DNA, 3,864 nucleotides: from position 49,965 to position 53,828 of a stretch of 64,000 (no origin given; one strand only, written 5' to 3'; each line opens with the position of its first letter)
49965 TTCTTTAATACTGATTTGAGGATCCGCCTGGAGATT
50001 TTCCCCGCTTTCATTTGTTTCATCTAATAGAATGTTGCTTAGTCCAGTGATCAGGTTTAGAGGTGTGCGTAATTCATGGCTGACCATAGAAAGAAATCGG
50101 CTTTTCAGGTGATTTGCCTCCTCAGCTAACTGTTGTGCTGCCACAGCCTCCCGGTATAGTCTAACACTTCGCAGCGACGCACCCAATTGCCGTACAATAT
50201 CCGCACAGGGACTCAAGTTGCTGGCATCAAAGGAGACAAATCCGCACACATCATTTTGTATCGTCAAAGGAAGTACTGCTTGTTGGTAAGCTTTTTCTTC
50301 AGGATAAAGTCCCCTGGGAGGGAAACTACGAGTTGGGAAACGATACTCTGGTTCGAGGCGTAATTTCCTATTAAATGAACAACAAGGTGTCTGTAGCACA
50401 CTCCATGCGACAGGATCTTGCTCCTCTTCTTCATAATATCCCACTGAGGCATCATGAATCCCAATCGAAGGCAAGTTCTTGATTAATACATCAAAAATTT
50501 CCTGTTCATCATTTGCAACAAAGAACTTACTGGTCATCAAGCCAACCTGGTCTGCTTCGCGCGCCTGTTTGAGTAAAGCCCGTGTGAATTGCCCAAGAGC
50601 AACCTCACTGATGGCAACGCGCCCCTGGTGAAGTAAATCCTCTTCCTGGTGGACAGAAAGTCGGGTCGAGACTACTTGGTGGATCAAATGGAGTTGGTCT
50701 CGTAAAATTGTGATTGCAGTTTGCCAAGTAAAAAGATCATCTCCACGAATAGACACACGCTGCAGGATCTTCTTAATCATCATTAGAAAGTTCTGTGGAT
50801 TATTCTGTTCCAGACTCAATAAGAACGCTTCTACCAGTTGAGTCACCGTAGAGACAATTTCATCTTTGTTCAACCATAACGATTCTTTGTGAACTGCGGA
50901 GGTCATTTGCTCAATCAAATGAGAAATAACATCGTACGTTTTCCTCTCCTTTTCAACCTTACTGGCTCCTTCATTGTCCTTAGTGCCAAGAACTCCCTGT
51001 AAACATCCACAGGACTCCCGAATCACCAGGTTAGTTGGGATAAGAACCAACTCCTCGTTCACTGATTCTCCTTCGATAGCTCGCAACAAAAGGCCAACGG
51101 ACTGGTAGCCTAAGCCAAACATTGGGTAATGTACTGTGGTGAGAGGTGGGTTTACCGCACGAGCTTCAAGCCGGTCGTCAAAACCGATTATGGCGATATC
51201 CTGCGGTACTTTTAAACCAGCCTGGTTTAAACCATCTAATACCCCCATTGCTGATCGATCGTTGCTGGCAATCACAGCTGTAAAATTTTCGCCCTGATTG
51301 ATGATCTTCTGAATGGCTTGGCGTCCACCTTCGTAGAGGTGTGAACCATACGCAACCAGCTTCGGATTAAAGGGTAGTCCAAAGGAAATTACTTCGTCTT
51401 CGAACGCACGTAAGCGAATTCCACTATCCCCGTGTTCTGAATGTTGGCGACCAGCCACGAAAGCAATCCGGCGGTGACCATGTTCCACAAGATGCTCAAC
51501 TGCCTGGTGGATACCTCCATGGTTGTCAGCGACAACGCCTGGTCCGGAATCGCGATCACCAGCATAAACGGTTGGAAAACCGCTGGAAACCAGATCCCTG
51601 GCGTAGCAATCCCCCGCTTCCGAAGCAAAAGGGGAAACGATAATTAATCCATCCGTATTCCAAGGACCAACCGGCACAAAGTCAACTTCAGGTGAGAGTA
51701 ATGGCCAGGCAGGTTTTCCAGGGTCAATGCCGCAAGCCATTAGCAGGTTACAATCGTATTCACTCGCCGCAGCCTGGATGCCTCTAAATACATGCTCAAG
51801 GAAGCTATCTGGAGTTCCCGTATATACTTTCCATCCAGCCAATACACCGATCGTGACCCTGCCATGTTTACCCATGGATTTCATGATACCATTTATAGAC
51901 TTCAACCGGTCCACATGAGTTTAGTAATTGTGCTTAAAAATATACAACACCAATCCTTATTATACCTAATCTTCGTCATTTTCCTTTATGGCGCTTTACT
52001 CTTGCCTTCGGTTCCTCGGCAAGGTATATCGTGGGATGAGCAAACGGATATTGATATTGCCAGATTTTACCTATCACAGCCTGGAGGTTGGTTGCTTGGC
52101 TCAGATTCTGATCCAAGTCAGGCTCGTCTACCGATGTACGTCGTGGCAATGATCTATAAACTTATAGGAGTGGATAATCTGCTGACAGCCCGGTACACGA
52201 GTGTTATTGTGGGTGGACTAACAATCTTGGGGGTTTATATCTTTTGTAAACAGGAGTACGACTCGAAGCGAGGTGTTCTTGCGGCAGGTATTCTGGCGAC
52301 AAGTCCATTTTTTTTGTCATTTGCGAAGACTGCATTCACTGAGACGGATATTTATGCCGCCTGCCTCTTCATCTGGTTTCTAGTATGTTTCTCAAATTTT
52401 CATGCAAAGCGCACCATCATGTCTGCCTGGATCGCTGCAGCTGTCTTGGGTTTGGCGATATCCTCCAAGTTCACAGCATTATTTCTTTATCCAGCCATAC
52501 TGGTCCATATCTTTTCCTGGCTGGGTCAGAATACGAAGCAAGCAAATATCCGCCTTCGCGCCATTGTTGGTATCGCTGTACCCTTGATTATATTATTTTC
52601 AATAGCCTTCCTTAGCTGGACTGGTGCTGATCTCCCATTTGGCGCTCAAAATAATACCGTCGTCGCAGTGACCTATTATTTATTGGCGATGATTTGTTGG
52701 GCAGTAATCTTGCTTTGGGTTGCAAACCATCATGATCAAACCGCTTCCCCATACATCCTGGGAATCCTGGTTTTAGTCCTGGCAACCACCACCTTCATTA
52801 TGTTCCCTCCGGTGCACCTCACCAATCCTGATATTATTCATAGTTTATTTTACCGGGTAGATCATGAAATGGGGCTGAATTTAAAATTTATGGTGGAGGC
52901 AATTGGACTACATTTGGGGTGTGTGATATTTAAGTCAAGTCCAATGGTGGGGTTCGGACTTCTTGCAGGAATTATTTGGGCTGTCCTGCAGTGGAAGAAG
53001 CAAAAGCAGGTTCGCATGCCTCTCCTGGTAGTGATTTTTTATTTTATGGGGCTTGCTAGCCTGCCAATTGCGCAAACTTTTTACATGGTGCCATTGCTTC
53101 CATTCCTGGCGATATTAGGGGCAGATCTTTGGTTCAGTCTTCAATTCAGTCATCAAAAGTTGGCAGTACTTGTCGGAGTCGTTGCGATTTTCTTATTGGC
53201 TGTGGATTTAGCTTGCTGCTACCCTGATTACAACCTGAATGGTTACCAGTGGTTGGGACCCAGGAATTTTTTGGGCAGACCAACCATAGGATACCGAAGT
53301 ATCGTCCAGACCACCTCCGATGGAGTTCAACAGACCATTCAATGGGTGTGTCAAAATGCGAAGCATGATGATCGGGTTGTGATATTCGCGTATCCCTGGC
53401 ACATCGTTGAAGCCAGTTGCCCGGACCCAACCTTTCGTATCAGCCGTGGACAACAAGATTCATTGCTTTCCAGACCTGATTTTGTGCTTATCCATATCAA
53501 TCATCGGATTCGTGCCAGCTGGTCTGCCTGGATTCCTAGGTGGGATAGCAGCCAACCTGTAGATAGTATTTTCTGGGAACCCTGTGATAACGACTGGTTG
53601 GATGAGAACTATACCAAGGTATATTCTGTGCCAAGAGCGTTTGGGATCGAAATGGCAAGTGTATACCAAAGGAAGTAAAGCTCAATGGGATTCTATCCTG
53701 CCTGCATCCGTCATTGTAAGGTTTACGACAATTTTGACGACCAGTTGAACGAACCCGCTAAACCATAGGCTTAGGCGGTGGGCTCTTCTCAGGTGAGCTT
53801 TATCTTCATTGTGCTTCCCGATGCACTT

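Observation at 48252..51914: Cytoplasmic HTCS-like regulator: LacI-type sugar-binding domain fused to a histidine kinase, two receivers and an AraC output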

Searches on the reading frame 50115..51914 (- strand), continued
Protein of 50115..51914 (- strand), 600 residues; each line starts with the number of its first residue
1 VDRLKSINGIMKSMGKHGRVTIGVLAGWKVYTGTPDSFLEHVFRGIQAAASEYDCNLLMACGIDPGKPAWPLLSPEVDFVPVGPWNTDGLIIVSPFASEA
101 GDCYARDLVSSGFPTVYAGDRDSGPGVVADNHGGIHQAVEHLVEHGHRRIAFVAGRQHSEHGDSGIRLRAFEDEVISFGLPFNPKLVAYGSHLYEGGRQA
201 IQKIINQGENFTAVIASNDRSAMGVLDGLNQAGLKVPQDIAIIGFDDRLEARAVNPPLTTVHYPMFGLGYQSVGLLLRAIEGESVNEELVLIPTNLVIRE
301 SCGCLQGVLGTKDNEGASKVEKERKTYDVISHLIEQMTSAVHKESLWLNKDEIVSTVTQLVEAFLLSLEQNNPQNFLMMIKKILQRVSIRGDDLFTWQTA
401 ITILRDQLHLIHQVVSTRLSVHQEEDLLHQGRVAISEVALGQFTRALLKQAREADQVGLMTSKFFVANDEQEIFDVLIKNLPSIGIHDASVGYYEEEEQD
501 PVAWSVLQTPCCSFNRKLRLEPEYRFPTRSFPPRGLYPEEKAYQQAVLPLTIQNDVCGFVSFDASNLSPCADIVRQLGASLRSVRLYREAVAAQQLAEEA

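Call 30: search_protein_families(library=pfam, proteins=[P0127, P0130, P0131, P0122, P0125, P0138, P0136, P0168, P0250], max_evalue=0.0001)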
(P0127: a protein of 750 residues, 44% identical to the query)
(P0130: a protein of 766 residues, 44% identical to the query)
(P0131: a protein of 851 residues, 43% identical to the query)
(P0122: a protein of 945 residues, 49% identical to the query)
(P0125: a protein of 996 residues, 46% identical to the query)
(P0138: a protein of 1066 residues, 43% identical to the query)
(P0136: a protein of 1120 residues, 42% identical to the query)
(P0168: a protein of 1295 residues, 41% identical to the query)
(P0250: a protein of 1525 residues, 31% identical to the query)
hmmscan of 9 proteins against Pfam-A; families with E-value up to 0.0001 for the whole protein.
P0127 (750 aa): 4 families
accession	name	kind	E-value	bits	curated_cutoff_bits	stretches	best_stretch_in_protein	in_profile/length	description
PF00990.26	GGDEF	-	3.4e-47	160.6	23.8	1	587-740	2-161/161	Diguanylate cyclase, GGDEF domain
PF13377.12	Peripla_BP_3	-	2.1e-32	113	26.5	1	139-300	2-167/167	Periplasmic binding protein-like domain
PF00532.27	Peripla_BP_1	-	2.2e-16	60.6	22.2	1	84-295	56-278/281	Periplasmic binding proteins and sugar binding domain of LacI family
PF13407.12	Peripla_BP_4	-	2.3e-08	34.4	35.1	1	90-253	59-226/258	Periplasmic binding protein domain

P0130 (766 aa): 4 families
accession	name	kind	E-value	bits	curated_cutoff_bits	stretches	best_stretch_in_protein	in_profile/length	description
PF00990.26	GGDEF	-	4.3e-45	153.8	23.8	1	592-745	2-161/161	Diguanylate cyclase, GGDEF domain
PF13377.12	Peripla_BP_3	-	2.3e-31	109.6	26.5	1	148-306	5-167/167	Periplasmic binding protein-like domain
PF00532.27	Peripla_BP_1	-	5.5e-20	72.4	22.2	1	91-303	58-280/281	Periplasmic binding proteins and sugar binding domain of LacI family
PF13407.12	Peripla_BP_4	-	3.8e-12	46.7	35.1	1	94-287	58-257/258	Periplasmic binding protein domain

P0131 (851 aa): 6 families
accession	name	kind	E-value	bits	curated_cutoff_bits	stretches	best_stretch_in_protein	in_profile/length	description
PF13377.12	Peripla_BP_3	-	1.1e-35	123.6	26.5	1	134-296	2-167/167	Periplasmic binding protein-like domain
PF12833.13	HTH_18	-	2.6e-22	79.3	33.6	1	772-849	2-79/80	Helix-turn-helix domain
PF00072.30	Response_reg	-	1.3e-16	61.2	30.2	1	620-732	1-109/111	Response regulator receiver domain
PF00165.29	HTH_AraC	-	2e-16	60.1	26.6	2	758-799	1-42/42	Bacterial regulatory helix-turn-helix proteins, AraC family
PF00532.27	Peripla_BP_1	-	1.8e-15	57.6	22.2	1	96-291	70-278/281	Periplasmic binding proteins and sugar binding domain of LacI family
PF13407.12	Peripla_BP_4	-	7.6e-15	55.6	35.1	1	84-278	58-258/258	Periplasmic binding protein domain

P0122 (945 aa): 5 families
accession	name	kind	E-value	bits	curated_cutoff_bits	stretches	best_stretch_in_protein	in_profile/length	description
PF13377.12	Peripla_BP_3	-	6.3e-35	121.1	26.5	1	141-303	2-167/167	Periplasmic binding protein-like domain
PF02518.31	HATPase_c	-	4.2e-29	101.7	26.4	1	733-845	1-110/111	Histidine kinase-, DNA gyrase B-, and HSP90-like ATPase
PF00532.27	Peripla_BP_1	-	1.7e-17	64.3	22.2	1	84-297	55-277/281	Periplasmic binding proteins and sugar binding domain of LacI family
PF00512.31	HisKA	-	2e-15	57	26.9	1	617-685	2-64/66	His Kinase A (phospho-acceptor) domain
PF13407.12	Peripla_BP_4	-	7.3e-06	26.2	35.1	1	87-284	56-257/258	Periplasmic binding protein domain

P0125 (996 aa): 8 families
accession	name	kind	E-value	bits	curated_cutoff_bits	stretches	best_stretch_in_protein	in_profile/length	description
PF13377.12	Peripla_BP_3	-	1.6e-36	126.3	26.5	1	132-294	1-167/167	Periplasmic binding protein-like domain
PF02518.31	HATPase_c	-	2.2e-33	115.5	26.4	1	884-993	3-110/111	Histidine kinase-, DNA gyrase B-, and HSP90-like ATPase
PF00532.27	Peripla_BP_1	-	5.4e-20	72.4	22.2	1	78-291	56-280/281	Periplasmic binding proteins and sugar binding domain of LacI family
PF01590.32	GAF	-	2.3e-15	57.7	22.4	1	597-741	1-133/133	GAF domain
PF13185.12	GAF_2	-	1.4e-14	54.9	28.6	1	596-742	2-136/136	GAF domain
PF00512.31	HisKA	-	2.9e-11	43.7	26.9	1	771-829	2-57/66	His Kinase A (phospho-acceptor) domain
PF13407.12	Peripla_BP_4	-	5e-09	36.5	35.1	1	83-245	58-224/258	Periplasmic binding protein domain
PF13492.12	GAF_3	-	1.2e-08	35.8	27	1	695-743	81-129/129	GAF domain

P0138 (1066 aa): 8 families
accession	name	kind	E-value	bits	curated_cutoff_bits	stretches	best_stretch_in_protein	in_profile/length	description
PF13377.12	Peripla_BP_3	-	1.5e-39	136.2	26.5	1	139-300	2-167/167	Periplasmic binding protein-like domain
PF02518.31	HATPase_c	-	2.2e-29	102.5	26.4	1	693-805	1-110/111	Histidine kinase-, DNA gyrase B-, and HSP90-like ATPase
PF12833.13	HTH_18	-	9.3e-24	84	33.6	1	977-1055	1-79/80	Helix-turn-helix domain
PF00165.29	HTH_AraC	-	3.6e-17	62.5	26.6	2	1018-1055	6-42/42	Bacterial regulatory helix-turn-helix proteins, AraC family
PF00512.31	HisKA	-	3e-15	56.5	26.9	1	584-647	2-66/66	His Kinase A (phospho-acceptor) domain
PF00072.30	Response_reg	-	5.2e-15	56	30.2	1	826-908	1-79/111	Response regulator receiver domain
PF00532.27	Peripla_BP_1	-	5e-14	52.9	22.2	1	98-288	67-271/281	Periplasmic binding proteins and sugar binding domain of LacI family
PF13407.12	Peripla_BP_4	-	1.6e-09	38.1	35.1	1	89-281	59-257/258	Periplasmic binding protein domain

P0136 (1120 aa): 8 families
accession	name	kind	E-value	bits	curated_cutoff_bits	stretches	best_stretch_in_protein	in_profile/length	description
PF13487.12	HD_5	-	2.1e-37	128.9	27.2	1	932-1094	5-170/170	HD domain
PF13377.12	Peripla_BP_3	-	8.9e-34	117.4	26.5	1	146-309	2-167/167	Periplasmic binding protein-like domain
PF13185.12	GAF_2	-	1.5e-22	80.7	28.6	2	765-904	2-136/136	GAF domain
PF01590.32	GAF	-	4.1e-22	79.6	22.4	2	768-903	3-133/133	GAF domain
PF01966.28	HD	-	1.5e-19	70.8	22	1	943-1062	3-115/116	HD domain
PF13492.12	GAF_3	-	2.1e-18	67.4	27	2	624-737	9-129/129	GAF domain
PF00532.27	Peripla_BP_1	-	2e-16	60.7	22.2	1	36-305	13-279/281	Periplasmic binding proteins and sugar binding domain of LacI family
PF13407.12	Peripla_BP_4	-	3e-05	24.2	35.1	0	196-290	161-257/258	Periplasmic binding protein domain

P0168 (1295 aa): 11 families
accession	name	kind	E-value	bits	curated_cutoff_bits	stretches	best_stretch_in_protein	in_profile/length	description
PF13185.12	GAF_2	-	4.3e-39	134.3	28.6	2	737-874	2-135/136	GAF domain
PF13377.12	Peripla_BP_3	-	1.9e-35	122.8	26.5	1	120-280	3-167/167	Periplasmic binding protein-like domain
PF02518.31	HATPase_c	-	3.6e-32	111.5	26.4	1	1185-1292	4-109/111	Histidine kinase-, DNA gyrase B-, and HSP90-like ATPase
PF01590.32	GAF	-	8.7e-32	110.9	22.4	2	738-874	1-133/133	GAF domain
PF13492.12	GAF_3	-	1.6e-22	80.7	27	2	905-1043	1-129/129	GAF domain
PF08448.16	PAS_4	-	3.8e-19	69.4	23.1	1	600-711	2-110/110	PAS fold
PF00532.27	Peripla_BP_1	-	4.2e-15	56.4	22.2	1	101-275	95-278/281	Periplasmic binding proteins and sugar binding domain of LacI family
PF00512.31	HisKA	-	4.3e-14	52.7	26.9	1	1071-1129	2-57/66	His Kinase A (phospho-acceptor) domain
PF00989.32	PAS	-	2e-09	37.9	22.6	1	595-706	3-113/113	PAS fold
PF13426.13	PAS_9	-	5.4e-09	36.7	27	1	603-708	1-103/103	PAS domain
PF13407.12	Peripla_BP_4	-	2.5e-08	34.2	35.1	1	80-260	73-256/258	Periplasmic binding protein domain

P0250 (1525 aa): 13 families
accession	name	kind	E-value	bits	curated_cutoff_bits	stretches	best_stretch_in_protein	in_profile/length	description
PF13185.12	GAF_2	-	5.8e-51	172.7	28.6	3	1178-1319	1-136/136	GAF domain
PF01590.32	GAF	-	4.3e-48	163.6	22.4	3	1180-1318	1-133/133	GAF domain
PF08448.16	PAS_4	-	6.2e-44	149.2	23.1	2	1042-1153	2-110/110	PAS fold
PF13377.12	Peripla_BP_3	-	9.7e-35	120.5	26.5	1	139-301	2-167/167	Periplasmic binding protein-like domain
PF13492.12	GAF_3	-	4.3e-26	92.3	27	3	1180-1320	1-129/129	GAF domain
PF13426.13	PAS_9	-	5.5e-25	88.1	27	3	608-704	3-103/103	PAS domain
PF00989.32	PAS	-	1.6e-22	80.1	22.6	3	597-690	2-99/113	PAS fold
PF13188.13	PAS_8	-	2.7e-16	59.2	21.8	1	597-647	2-47/65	PAS domain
PF00532.27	Peripla_BP_1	-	4.8e-13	49.6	22.2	1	67-269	44-249/281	Periplasmic binding proteins and sugar binding domain of LacI family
PF13407.12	Peripla_BP_4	-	3.3e-12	46.9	35.1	1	22-284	1-258/258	Periplasmic binding protein domain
PF15714.11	SpoVT_C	-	5.7e-06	26.9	27.5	0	831-877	78-125/128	Stage V sporulation protein T C-terminal, transcription factor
PF13596.12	PAS_10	-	5.2e-05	24.3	22.1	0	909-1021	1-106/106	PAS domain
PF11849.14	DUF3369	-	8.5e-05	23.3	27.2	0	1295-1327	136-168/168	Domain of unknown function (DUF3369)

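Call 53: search_protein_families(library=pfam, proteins=[L022:8625-9974:+, L025:13767-15161:+, L025:15983-16924:+, L026:8401-9747:+, L034:14050-15339:+, L034:18167-21700:+, L053:8514-9935:+, L053:13607-16966:+, L053:16989-20600:+, L072:13829-15178:+], max_evalue=0.00001)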
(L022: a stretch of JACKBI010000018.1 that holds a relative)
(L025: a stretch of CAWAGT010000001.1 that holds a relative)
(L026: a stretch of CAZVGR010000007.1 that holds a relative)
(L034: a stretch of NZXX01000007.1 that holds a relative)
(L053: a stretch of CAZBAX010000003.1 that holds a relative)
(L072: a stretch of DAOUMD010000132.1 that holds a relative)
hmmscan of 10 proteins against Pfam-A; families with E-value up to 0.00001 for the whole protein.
L022:8625-9974:+ (449 aa): 2 families
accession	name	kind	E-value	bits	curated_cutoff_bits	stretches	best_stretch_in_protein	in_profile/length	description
PF01144.29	CoA_trans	-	2.5e-100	334.8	23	2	8-216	3-216/217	Coenzyme A transferase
PF13336.12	AcetylCoA_hyd_C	-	3.1e-06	27.6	23.7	1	335-412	36-122/154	Acetyl-CoA hydrolase/transferase C-terminal domain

L025:13767-15161:+ (464 aa): 1 family
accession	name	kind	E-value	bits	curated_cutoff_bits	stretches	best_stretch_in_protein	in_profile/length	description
PF01341.22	Glyco_hydro_6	-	6.9e-68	230.1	27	1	82-426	9-300/305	Glycosyl hydrolases family 6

L025:15983-16924:+ (313 aa): 1 family
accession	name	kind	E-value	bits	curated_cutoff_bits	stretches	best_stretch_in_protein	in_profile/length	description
PF00248.27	Aldo_ket_red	-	1.2e-61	208.8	24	1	26-281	1-285/291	Aldo/keto reductase family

L026:8401-9747:+ (448 aa): 2 families
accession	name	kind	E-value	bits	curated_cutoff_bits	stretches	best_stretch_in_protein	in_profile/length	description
PF01144.29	CoA_trans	-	3.9e-107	357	23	2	8-216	3-216/217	Coenzyme A transferase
PF16957.11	Mal_decarbox_Al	-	7.8e-07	28.2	25.4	1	148-280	136-267/546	Malonate decarboxylase, alpha subunit, transporter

L034:14050-15339:+ (429 aa): 2 families
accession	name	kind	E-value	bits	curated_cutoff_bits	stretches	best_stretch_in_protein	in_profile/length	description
PF01547.30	SBP_bac_1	-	5.3e-29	102.6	26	1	38-340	3-304/307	Bacterial extracellular solute-binding protein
PF13416.11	SBP_bac_8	-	7.1e-26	92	27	1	48-361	4-268/279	Bacterial extracellular solute-binding protein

L034:18167-21700:+ (1177 aa): 0 families

L053:8514-9935:+ (473 aa): 1 family
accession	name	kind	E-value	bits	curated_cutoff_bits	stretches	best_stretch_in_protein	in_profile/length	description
PF00232.24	Glyco_hydro_1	-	4e-161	536.9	22.6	1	26-473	4-453/453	Glycosyl hydrolase family 1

L053:13607-16966:+ (1119 aa): 4 families
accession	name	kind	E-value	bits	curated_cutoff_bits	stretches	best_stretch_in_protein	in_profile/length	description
PF00722.28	Glyco_hydro_16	-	5.9e-27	94.7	22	1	486-648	5-142/175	Glycosyl hydrolases family 16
PF03425.19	CBM_11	-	1.4e-23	84.3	27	1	31-179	11-138/182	Carbohydrate binding domain (family 11)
PF03935.22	SKN1_KRE6_Sbg1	-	1.8e-16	60.1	30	2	438-560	112-223/501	Beta-glucan synthesis-associated protein SKN1/KRE6/Sbg1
PF03160.20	Calx-beta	-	3.9e-11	43.4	27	1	228-335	7-118/119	Calx-beta domain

L053:16989-20600:+ (1203 aa): 0 families

L072:13829-15178:+ (449 aa): 1 family
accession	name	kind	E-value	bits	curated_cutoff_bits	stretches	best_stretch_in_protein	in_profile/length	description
PF01547.30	SBP_bac_1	-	3.6e-34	119.6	26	1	60-341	9-303/307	Bacterial extracellular solute-binding protein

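Call 72: list_cluster_members(proteins=[P0127, P0131, P0136, P0168, P0250, P0263, P0244, P0257, P0266, P0270])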
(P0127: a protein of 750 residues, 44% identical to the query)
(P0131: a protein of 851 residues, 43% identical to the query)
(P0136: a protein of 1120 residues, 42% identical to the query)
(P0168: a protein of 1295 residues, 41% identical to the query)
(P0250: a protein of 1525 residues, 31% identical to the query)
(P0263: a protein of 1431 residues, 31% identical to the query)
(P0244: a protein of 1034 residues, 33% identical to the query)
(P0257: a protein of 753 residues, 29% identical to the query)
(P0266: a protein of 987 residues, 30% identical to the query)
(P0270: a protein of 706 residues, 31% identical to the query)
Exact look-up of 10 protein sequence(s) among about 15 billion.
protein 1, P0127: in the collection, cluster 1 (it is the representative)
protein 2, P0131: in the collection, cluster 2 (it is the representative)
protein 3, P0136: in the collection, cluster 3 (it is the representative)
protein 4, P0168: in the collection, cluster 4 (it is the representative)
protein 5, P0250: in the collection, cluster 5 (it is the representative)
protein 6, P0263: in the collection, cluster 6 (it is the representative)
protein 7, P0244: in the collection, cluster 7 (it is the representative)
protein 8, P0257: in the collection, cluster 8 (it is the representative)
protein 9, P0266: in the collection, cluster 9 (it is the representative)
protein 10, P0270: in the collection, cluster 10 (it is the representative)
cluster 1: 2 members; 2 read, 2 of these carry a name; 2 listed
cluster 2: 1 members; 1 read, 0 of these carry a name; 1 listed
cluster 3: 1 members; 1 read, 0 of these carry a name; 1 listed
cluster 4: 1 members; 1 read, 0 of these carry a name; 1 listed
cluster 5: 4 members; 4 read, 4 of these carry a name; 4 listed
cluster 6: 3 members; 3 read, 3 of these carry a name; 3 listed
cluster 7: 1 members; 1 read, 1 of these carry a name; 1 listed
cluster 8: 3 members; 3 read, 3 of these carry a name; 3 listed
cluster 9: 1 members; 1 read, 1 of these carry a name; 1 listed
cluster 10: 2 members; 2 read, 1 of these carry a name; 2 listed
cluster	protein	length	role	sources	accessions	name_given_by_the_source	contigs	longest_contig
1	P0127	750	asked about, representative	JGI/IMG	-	diguanylate cyclase (GGDEF)-like protein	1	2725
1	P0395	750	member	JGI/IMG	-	diguanylate cyclase (GGDEF)-like protein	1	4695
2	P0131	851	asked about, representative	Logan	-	-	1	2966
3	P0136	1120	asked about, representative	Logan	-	-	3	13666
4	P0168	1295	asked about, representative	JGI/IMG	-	-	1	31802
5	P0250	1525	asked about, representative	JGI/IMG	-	PAS domain S-box-containing protein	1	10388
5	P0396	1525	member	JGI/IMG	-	PAS domain S-box-containing protein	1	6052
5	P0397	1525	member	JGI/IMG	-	PAS domain S-box-containing protein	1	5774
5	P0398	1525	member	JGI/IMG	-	PAS domain S-box-containing protein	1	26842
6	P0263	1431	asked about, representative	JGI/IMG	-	PAS domain S-box-containing protein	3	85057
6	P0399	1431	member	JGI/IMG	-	PAS domain S-box-containing protein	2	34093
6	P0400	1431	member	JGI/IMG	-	PAS domain S-box-containing protein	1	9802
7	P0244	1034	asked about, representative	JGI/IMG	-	PAS domain S-box-containing protein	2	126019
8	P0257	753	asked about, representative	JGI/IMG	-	sigma-B regulation protein RsbU (phosphoserine phosphatase)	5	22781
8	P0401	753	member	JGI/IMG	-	sigma-B regulation protein RsbU (phosphoserine phosphatase)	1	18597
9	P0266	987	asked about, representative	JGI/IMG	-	DNA-binding LacI/PurR family transcriptional regulator/GAF domain-containing protein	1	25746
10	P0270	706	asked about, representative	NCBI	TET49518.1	MAG: hypothetical protein E3J64_09515, partial [Anaerolineales bacterium]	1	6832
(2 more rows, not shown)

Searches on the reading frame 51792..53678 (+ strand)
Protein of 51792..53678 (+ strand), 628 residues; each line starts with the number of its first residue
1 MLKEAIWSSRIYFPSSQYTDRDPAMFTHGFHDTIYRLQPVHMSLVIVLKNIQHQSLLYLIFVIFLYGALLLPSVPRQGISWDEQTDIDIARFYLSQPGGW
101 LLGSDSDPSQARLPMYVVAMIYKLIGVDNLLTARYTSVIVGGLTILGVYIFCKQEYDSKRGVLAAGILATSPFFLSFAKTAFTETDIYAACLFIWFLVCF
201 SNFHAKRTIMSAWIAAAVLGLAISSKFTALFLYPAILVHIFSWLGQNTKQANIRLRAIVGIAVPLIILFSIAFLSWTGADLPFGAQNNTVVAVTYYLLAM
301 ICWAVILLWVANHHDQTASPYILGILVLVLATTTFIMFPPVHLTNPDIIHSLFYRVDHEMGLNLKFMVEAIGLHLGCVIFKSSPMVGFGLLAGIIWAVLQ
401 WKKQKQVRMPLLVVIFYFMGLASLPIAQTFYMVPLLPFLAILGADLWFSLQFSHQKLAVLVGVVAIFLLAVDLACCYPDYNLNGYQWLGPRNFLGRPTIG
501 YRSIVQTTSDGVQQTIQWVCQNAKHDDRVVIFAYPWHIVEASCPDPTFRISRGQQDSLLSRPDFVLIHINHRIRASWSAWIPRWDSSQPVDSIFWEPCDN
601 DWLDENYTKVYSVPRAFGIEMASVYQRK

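Call 7: search_protein_families(library=pfam, proteins=[window:51792-53678:+], max_evalue=0.001)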
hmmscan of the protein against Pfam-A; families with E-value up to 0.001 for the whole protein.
window:51792-53678:+ (628 aa): 1 family
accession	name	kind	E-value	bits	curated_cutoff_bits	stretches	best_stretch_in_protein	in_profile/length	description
PF13231.12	PMT_2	-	2.4e-13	51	26.1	1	114-262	6-147/160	Dolichyl-phosphate-mannose-protein mannosyltransferase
